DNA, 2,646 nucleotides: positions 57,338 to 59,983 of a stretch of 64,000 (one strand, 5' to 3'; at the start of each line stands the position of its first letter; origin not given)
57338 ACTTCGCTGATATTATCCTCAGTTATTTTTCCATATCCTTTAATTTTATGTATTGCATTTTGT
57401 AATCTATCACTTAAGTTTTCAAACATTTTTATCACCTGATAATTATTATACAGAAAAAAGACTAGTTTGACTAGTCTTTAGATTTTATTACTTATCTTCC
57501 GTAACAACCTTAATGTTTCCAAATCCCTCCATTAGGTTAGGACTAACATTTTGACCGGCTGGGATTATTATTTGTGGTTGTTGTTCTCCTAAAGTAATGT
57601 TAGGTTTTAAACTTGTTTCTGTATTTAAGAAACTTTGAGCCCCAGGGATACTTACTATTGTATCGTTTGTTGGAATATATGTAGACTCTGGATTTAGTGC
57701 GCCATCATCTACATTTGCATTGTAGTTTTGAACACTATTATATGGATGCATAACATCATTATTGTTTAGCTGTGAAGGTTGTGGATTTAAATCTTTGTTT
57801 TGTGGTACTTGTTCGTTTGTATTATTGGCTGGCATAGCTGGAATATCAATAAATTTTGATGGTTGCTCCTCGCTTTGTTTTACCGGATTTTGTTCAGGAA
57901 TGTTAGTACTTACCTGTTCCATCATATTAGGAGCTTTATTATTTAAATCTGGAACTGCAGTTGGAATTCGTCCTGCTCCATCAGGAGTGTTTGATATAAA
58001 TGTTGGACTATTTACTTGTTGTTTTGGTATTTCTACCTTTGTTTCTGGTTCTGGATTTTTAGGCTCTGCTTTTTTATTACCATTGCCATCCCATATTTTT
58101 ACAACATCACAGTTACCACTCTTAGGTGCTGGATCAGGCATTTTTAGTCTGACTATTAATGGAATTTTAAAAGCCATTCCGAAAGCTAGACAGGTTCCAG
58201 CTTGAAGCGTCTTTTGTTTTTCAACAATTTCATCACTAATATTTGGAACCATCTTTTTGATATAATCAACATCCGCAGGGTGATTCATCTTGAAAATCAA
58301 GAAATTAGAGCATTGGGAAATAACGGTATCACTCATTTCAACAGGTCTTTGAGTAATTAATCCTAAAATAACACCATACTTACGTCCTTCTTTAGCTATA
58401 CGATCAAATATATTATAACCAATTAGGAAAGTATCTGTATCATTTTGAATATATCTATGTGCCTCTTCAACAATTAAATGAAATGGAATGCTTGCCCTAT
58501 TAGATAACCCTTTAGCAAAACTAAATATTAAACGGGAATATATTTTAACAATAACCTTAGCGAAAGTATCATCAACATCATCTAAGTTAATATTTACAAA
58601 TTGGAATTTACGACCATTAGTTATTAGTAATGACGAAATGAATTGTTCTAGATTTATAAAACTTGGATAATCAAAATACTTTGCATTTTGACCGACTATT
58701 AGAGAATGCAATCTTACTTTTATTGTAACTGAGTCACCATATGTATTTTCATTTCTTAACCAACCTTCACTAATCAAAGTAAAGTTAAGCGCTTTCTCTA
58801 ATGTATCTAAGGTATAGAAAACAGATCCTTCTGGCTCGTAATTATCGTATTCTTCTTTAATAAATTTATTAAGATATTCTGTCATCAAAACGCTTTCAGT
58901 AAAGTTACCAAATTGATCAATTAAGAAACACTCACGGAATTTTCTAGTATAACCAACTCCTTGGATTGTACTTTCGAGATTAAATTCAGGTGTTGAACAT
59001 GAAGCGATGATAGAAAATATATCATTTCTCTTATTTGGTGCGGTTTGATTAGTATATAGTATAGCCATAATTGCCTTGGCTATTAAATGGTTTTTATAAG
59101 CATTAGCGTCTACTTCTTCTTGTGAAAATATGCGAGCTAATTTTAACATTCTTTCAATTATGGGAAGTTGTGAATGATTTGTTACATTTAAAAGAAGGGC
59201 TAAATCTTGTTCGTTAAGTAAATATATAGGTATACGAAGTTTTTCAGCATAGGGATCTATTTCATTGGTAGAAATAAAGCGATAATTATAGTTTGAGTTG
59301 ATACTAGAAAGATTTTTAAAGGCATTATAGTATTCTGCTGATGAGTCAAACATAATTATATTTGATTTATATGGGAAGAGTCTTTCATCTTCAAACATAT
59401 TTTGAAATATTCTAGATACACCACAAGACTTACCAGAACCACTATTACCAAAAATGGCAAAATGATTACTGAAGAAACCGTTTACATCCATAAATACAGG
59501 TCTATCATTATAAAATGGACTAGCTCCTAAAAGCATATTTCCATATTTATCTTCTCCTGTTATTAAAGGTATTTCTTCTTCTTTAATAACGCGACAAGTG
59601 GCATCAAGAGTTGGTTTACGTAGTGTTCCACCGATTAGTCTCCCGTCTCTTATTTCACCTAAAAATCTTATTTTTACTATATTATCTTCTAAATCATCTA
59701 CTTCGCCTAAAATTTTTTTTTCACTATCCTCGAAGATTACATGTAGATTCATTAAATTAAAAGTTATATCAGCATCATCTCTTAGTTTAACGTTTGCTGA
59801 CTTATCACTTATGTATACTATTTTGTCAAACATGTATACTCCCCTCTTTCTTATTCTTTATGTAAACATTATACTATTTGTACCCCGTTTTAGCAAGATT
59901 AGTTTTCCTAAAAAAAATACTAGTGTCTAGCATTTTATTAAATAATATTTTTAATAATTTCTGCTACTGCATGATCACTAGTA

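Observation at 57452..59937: Standalone HerA/DUF87 ATPase with a long disordered tail inserted into the ftsY-ylxM-ffh operon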

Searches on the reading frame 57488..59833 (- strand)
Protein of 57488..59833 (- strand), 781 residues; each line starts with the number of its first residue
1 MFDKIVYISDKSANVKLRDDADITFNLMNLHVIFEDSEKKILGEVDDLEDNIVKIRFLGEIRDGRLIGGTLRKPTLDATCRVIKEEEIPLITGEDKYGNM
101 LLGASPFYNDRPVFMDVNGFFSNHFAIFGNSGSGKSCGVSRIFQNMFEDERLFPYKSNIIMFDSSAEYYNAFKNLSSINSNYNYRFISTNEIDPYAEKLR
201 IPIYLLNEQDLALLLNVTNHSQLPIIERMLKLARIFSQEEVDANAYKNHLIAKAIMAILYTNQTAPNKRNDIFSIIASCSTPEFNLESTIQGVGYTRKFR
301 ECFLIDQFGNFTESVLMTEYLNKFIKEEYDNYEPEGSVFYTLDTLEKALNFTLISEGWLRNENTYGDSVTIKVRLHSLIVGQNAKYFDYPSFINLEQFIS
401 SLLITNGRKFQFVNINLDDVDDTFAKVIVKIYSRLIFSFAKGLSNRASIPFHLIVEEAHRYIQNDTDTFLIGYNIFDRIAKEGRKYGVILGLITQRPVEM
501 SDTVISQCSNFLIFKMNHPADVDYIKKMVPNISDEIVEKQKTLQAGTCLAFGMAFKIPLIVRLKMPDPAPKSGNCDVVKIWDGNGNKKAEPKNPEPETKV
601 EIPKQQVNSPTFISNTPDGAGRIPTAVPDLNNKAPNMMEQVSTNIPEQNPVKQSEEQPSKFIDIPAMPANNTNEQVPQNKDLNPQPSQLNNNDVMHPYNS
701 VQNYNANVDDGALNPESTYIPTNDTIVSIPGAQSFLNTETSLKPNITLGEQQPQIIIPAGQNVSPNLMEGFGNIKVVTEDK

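Call 3: search_protein_families(library=pfam, proteins=[window:57488-59833:-], max_evalue=0.01)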
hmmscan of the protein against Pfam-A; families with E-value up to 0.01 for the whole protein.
window:57488-59833:- (781 aa): 1 family
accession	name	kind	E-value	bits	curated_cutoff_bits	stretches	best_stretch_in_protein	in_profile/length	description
PF01935.23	DUF87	-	6.7e-19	69.3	23.2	1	110-255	11-145/220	Helicase HerA, central domain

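Call 4: search_protein_families(library=padloc, proteins=[window:57488-59833:-], max_evalue=0.01)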
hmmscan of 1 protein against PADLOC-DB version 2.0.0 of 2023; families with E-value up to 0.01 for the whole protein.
window:57488-59833:- (781 aa): 15 families
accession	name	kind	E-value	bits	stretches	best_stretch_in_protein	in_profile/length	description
PDLC04102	HerA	-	7.1e-103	343.1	1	92-590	145-646/654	-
PDLC04105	HerA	-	4.1e-62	208.6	2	392-587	360-559/576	-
PDLC04106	HerA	-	1.4e-52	177.2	2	426-582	485-647/667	-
PDLC04098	HerA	-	1.3e-51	174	2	327-588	403-673/686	-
PDLC04097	HerA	-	2.1e-48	163.4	1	51-584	89-614/618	-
PDLC02188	HerA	-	5.7e-45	152.2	1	52-583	72-562/578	-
PDLC02185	HerA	-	1.1e-44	151.2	2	428-583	428-581/585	-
PDLC04100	HerA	-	8.6e-43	144.9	2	431-582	425-573/580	-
PDLC04103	HerA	-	6.6e-38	128.4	2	361-582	349-575/579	-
PDLC04104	HerA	-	1.7e-32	110.6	1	391-588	161-361/379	-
PDLC04140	mad8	-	2.8e-14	51.4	1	123-566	28-302/314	mads_8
PDLC01055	HerA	-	2e-12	44.7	2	415-564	386-525/532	Type III coevolved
PDLC04101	HerA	-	3.4e-09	33.9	1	102-215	148-252/400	-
PDLC04107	HerA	-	1.2e-07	29.1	1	74-215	116-258/306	-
PDLC04099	HerA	-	4.1e-07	27.5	1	48-169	84-211/214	-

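Call 5: search_protein_families(library=ncbifam, proteins=[window:57488-59833:-], max_evalue=0.01)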
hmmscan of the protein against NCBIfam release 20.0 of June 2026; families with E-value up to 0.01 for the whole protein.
window:57488-59833:- (781 aa): 7 families
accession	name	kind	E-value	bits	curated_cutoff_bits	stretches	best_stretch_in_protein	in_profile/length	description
NF042944.1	HerA_antiphage_2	equivalog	1.6e-46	159.2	850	1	110-582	122-561/576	anti-phage-associated helicase HerA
NF042943.1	HerA_antiphage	equivalog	2.5e-43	148.5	800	2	428-581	416-566/566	anti-phage-associated helicase HerA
NF040937.1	HerA_Thermprot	equivalog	4.8e-30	104.4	800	2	409-582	305-480/487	DNA double-strand break repair helicase HerA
NF040819.1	helicase_HerA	equivalog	5.4e-24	84.6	970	2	448-564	401-515/561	DNA double-strand break repair helicase HerA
NF053655.1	CedD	equivalog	5.5e-12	45.1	600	1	443-564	413-526/527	DNA-translocating ATPase CedD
NF033849.1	ser_rich_anae_1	subfamily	7.9e-12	43.4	650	1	421-525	985-1099/1163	serine-rich protein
NF045971.1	conju_CD1110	equivalog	4.3e-05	22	325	0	451-559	628-734/752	VirB4-like conjugal transfer ATPase, CD1110 family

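Call 7: find_homologous_proteins(query=window:57488-59833:-, max_evalue=0.00001)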
Query window:57488-59833:- (781 aa): 8000 proteins with E <= 0.00001 among 8000 candidates; the best 120 are listed.
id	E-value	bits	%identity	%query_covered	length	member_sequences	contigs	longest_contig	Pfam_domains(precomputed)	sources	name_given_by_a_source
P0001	0.0e+0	1764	100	100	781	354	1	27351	PF01935.24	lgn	-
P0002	0.0e+0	1406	81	100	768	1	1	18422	PF01935.24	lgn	-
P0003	0.0e+0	1401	81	100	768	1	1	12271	PF01935.24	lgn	-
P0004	0.0e+0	1366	79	100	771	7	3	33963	PF01935.24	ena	-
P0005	0.0e+0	1321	77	100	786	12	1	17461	PF01935.24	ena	-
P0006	0.0e+0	1316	77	100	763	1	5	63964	PF01935.24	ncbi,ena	-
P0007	0.0e+0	1314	77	100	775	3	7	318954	PF01935.24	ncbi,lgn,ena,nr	ncbi:MAG: ATP-binding protein [Bacilli bacterium]|nr:ATP-binding protein [Bacilli bacterium]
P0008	0.0e+0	1309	76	100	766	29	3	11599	PF01935.24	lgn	-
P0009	0.0e+0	1305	77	99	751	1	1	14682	PF01935.24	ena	-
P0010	0.0e+0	1297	76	100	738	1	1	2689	PF01935.24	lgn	-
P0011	0.0e+0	1295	75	100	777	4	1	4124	PF01935.24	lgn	-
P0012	0.0e+0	1286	75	100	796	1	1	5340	PF01935.24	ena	-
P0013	0.0e+0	1281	73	100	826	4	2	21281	PF01935.24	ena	-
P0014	0.0e+0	1274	74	100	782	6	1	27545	PF01935.24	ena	-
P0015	0.0e+0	1270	73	100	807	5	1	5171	PF01935.24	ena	-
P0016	0.0e+0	1258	75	100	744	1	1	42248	PF01935.24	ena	-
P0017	0.0e+0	1199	69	100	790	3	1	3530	PF01935.24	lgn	-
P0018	0.0e+0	1188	69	99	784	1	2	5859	PF01935.24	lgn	-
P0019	0.0e+0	1146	64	100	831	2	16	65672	PF01935.24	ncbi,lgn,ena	-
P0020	0.0e+0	1145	64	100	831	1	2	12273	PF01935.24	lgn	-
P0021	0.0e+0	1145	64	100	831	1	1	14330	PF01935.24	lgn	-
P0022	0.0e+0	1142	70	91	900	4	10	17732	PF01935.24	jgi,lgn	-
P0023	0.0e+0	1140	67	100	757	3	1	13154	PF01935.24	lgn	-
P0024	0.0e+0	1138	83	75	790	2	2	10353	PF01935.24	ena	-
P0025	0.0e+0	1138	65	100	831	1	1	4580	PF01935.24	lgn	-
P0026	0.0e+0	1135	82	74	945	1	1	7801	PF01935.24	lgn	-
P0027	0.0e+0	1133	65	99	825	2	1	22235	PF01935.24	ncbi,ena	-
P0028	0.0e+0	1131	76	84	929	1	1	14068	PF01935.24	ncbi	-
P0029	0.0e+0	1127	64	100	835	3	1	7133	PF01935.24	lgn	-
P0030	0.0e+0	1127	65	99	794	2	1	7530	PF01935.24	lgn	-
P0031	0.0e+0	1126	82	75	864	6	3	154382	PF01935.24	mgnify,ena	mgnify:CR=1 FL=1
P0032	0.0e+0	1120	65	100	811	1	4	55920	PF01935.24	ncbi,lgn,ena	-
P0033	0.0e+0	1118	65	99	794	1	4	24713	PF01935.24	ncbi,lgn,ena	-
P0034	0.0e+0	1117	65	99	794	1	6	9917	PF01935.24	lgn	-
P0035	0.0e+0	1117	65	100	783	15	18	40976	PF01935.24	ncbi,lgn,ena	-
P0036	0.0e+0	1117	65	100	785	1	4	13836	PF01935.24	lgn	-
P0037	0.0e+0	1116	65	100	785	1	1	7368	PF01935.24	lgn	-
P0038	0.0e+0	1109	64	99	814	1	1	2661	PF01935.24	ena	-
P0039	0.0e+0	1108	64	89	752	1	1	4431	PF01935.24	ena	-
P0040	0.0e+0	1103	81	75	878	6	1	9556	PF01935.24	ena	-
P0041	0.0e+0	1097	67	93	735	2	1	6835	PF01935.24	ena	-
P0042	0.0e+0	1097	78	78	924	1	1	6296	PF01935.24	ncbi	-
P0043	0.0e+0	1095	78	78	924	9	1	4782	PF01935.24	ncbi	-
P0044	0.0e+0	1094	69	91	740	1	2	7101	PF01935.24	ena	-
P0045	0.0e+0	1094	69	91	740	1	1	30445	PF01935.24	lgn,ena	-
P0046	0.0e+0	1093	69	91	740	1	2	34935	PF01935.24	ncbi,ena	-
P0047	0.0e+0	1091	69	89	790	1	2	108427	PF01935.24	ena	-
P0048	0.0e+0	1091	71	85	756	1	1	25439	PF01935.24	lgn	-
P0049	0.0e+0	1091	69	89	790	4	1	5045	PF01935.24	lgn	-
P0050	0.0e+0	1091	71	85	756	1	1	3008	PF01935.24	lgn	-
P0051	0.0e+0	1090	68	94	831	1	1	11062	PF01935.24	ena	-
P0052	0.0e+0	1089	68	94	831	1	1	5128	PF01935.24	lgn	-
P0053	0.0e+0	1089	68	94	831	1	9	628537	PF01935.24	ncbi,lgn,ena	-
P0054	0.0e+0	1089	68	94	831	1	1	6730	PF01935.24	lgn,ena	-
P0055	0.0e+0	1088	68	94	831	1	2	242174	PF01935.24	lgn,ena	-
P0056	0.0e+0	1088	67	94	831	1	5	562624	PF01935.24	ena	-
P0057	0.0e+0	1087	79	75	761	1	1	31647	PF01935.24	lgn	-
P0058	0.0e+0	1087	68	94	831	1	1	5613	PF01935.24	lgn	-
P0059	0.0e+0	1087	68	94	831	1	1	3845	PF01935.24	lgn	-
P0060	0.0e+0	1087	68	94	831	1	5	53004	PF01935.24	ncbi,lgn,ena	-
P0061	0.0e+0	1087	68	94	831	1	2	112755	PF01935.24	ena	-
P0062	0.0e+0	1087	68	94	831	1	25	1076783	PF01935.24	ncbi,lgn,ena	-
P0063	0.0e+0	1087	68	94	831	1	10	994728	PF01935.24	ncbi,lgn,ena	-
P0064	0.0e+0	1087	70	89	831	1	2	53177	PF01935.24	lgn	-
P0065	0.0e+0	1087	68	94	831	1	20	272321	PF01935.24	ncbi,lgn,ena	-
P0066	0.0e+0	1087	77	78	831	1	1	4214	PF01935.24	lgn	-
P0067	0.0e+0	1087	67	94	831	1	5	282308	PF01935.24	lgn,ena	-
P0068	0.0e+0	1087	68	94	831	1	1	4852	PF01935.24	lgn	-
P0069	0.0e+0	1087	68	94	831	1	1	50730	PF01935.24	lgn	-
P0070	0.0e+0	1087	77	78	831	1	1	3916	PF01935.24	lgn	-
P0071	0.0e+0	1087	68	94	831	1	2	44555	PF01935.24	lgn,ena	-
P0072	0.0e+0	1087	68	94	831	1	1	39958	PF01935.24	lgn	-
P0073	0.0e+0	1087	68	94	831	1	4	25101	PF01935.24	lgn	-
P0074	0.0e+0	1087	68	94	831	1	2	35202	PF01935.24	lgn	-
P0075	0.0e+0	1086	71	87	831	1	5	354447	PF01935.24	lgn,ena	-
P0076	0.0e+0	1086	67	94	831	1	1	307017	PF01935.24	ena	-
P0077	0.0e+0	1086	71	87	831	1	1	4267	PF01935.24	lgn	-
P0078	0.0e+0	1086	68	94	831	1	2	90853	PF01935.24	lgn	-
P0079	0.0e+0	1086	70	89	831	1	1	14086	PF01935.24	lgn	-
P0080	0.0e+0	1086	68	94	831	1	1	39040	PF01935.24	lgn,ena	-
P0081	0.0e+0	1086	67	94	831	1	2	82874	PF01935.24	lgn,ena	-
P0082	0.0e+0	1086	79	75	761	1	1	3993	PF01935.24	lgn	-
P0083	0.0e+0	1086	67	94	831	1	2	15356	PF01935.24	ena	-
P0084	0.0e+0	1086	79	75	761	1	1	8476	PF01935.24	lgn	-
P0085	0.0e+0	1085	67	94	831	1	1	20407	PF01935.24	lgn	-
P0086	0.0e+0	1085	79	75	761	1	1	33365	PF01935.24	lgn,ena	-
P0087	0.0e+0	1085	67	94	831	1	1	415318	PF01935.24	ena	-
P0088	0.0e+0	1085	67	94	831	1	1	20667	PF01935.24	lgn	-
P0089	0.0e+0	1085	79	75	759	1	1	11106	PF01935.24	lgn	-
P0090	0.0e+0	1085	67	94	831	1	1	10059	PF01935.24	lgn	-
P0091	0.0e+0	1085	79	75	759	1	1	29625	PF01935.24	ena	-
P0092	0.0e+0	1085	79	75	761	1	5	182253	PF01935.24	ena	-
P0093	0.0e+0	1085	67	94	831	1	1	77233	PF01935.24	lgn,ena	-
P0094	0.0e+0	1085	79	75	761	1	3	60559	PF01935.24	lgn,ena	-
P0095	0.0e+0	1085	79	75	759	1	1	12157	PF01935.24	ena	-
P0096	0.0e+0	1085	79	75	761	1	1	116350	PF01935.24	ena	-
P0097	0.0e+0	1085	79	75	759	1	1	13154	PF01935.24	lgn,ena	-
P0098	0.0e+0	1085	79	75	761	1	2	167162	PF01935.24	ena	-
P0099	0.0e+0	1085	79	75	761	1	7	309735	PF01935.24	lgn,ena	-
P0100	0.0e+0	1085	79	75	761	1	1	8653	PF01935.24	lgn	-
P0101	0.0e+0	1085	79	75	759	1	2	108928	PF01935.24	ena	-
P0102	0.0e+0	1085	67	94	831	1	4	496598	PF01935.24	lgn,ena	-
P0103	0.0e+0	1085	79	75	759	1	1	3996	PF01935.24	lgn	-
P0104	0.0e+0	1085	67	94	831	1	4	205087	PF01935.24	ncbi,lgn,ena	-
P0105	0.0e+0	1085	79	75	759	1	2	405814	PF01935.24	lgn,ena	-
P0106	0.0e+0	1085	79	75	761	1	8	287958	PF01935.24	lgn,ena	-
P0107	0.0e+0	1085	79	75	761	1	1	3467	PF01935.24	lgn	-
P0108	0.0e+0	1085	79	75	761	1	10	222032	PF01935.24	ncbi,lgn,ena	-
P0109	0.0e+0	1085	79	75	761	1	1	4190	PF01935.24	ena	-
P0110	0.0e+0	1085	79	75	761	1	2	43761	PF01935.24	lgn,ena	-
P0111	0.0e+0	1085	67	94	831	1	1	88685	PF01935.24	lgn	-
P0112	0.0e+0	1085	70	89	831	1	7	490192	PF01935.24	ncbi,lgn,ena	-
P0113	0.0e+0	1085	74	82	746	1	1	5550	PF01935.24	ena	-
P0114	0.0e+0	1085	79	75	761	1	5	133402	PF01935.24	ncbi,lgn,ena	-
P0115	0.0e+0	1085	74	83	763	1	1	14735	PF01935.24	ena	-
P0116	0.0e+0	1085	79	75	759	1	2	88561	PF01935.24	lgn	-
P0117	0.0e+0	1085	79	75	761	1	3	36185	PF01935.24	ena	-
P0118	0.0e+0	1085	67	94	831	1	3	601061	PF01935.24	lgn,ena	-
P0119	0.0e+0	1085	79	75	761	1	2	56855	PF01935.24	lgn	-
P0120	0.0e+0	1085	77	77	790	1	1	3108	PF01935.24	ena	-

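Call 10: find_related_loci(query=window:57488-59833:-, collection=genome_contigs, flank=6000)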
Query window:57488-59833:- (781 aa) in genome_contigs; peptide patterns used: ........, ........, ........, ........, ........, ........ (x = any residue, [..] = any of these).
304 stretches matched a pattern; 229 encode a relative of the query (tblastn E <= 1e-3); the best 80 are kept; 80 distinct loci.
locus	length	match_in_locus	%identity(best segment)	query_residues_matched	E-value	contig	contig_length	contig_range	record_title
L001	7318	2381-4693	79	1-779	0e+0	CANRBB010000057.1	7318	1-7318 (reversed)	MAG: uncultured Bacilli bacterium isolate Lapin-016__bin61 genome assembly, contig: Lapin-016__NODE_9421_length_7318_cov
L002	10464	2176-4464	77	1-779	0e+0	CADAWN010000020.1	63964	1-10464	MAG: uncultured Erysipelotrichaceae bacterium isolate RUG13689 genome assembly, contig: RUG13689_asm_20, whole genome sh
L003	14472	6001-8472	73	1-778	0e+0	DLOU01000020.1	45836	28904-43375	MAG TPA_asm: Bacillales bacterium UBA7476 UBA7476_contig_211, whole genome shotgun sequence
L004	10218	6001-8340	74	1-778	0e+0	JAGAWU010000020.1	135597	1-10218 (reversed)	MAG: Bacilli bacterium isolate RGIG8845 Water_deer_Omasum-1__c79342, whole genome shotgun sequence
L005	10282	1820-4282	65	1-776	0e+0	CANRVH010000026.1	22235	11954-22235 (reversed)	MAG TPA_asm: uncultured Clostridia bacterium isolate SRR15730529_bin.44_metawrap_v1.3_MAG genome assembly, contig: NODE.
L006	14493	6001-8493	64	1-780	0e+0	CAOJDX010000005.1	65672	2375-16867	MAG TPA_asm: uncultured Clostridia bacterium isolate SRR15604606_bin.30_metawrap_v1.3_MAG genome assembly, contig: NODE.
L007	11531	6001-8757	76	1-772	0e+0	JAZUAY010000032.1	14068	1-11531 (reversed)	MAG: Bacilli bacterium isolate T1900045318_YK20190007.MAGScoT_cleanbin_000030 SGB_6329_k141_1652878, whole genome shotgu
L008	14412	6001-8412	65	1-780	0e+0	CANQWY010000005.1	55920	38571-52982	MAG: uncultured Bacilli bacterium isolate Lapin-012__bin84 genome assembly, contig: Lapin-012__NODE_1056_length_55920_co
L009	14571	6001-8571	82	1-781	0e+0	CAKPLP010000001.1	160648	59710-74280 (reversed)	MAG: uncultured Bacilli bacterium isolate REFINED_METABAT215_TOP10_CONTIGS_1500_ASSEMBLY_K77_MERGED__Hadza_MoBio_hadza-E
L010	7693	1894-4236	65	1-781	0e+0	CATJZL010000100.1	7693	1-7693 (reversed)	MAG: uncultured Bacilli bacterium isolate iMGMC-998_1678881699 genome assembly, contig: MegahitA5_111209, whole genome s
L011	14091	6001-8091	68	1-734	0e+0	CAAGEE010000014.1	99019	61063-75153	MAG TPA_asm: Bacilli bacterium, isolate HGM10852, WGS project CAAGEE010000000 data, contig: SRS476155_44_k119_188740, wh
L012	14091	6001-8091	67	1-734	0e+0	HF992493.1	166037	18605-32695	Mycoplasma sp. CAG:877 genomic scaffold, scf27, whole genome shotgun sequence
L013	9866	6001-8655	78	1-779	0e+0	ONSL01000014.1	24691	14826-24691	uncultured Clostridiales bacterium isolate RUG594 genome assembly, contig: scaffold_1251, whole genome shotgun sequence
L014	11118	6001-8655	80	1-771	0e+0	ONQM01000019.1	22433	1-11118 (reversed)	uncultured Clostridiales bacterium isolate RUG530 genome assembly, contig: scaffold_1463, whole genome shotgun sequence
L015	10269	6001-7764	79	1-588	0e+0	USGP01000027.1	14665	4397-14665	uncultured Tenericutes bacterium isolate UMGS1700 genome assembly, contig: NODE_2003_length_14665_cov_4.376454, whole ge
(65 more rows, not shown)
